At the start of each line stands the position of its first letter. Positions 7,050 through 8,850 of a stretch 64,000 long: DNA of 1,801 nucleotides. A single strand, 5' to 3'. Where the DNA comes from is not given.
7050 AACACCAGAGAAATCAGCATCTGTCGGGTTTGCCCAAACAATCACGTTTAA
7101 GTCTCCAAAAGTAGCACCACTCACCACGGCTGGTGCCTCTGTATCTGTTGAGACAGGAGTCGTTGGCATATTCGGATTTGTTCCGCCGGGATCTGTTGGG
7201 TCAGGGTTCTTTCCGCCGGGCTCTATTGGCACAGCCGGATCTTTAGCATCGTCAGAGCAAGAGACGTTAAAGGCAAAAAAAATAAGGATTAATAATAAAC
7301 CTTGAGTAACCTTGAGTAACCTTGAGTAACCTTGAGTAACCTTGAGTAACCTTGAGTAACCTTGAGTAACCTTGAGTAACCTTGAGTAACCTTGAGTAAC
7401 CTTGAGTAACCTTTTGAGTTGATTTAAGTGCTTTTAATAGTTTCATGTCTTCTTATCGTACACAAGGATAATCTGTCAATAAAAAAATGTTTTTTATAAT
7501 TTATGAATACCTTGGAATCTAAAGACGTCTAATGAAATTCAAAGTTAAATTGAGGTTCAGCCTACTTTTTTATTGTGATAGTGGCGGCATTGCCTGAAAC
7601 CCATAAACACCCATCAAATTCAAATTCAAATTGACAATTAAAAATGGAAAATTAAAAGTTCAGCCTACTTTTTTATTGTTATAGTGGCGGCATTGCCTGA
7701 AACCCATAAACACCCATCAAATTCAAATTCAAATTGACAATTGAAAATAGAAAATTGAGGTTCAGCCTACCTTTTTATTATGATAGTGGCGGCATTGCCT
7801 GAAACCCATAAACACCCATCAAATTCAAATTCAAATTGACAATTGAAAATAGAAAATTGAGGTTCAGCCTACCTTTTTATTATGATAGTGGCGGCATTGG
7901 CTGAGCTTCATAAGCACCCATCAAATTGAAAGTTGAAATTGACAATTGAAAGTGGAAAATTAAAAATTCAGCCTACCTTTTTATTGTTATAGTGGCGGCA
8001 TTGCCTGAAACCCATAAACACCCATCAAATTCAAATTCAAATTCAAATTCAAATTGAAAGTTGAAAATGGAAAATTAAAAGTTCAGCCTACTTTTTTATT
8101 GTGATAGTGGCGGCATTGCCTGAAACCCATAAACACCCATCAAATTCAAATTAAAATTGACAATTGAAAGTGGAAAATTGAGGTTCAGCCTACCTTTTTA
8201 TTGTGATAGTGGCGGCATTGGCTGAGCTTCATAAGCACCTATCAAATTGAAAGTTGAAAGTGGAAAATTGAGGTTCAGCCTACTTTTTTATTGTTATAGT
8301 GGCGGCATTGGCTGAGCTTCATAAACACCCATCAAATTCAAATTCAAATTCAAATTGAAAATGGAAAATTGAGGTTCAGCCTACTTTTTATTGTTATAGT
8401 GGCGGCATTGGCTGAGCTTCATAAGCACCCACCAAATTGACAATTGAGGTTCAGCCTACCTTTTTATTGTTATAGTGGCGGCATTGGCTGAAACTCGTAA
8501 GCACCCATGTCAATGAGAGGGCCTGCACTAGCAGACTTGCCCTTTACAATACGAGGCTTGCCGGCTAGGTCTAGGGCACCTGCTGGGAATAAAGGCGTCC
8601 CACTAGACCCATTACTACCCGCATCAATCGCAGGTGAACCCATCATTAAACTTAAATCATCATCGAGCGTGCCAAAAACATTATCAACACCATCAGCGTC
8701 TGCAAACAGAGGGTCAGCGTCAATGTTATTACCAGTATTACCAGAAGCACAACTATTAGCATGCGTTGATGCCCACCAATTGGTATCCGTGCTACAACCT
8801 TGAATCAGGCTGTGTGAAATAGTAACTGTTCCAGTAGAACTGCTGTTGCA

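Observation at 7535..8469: Second large tail-cassette array (9 units) with two tail alleles and a hybrid unit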

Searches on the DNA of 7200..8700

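Call 57: search_rna_families(source=window, start=7200, end=8700, threshold=evalue, max_evalue=1)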
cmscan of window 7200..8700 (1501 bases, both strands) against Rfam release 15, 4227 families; matches with E-value up to 1: 0.
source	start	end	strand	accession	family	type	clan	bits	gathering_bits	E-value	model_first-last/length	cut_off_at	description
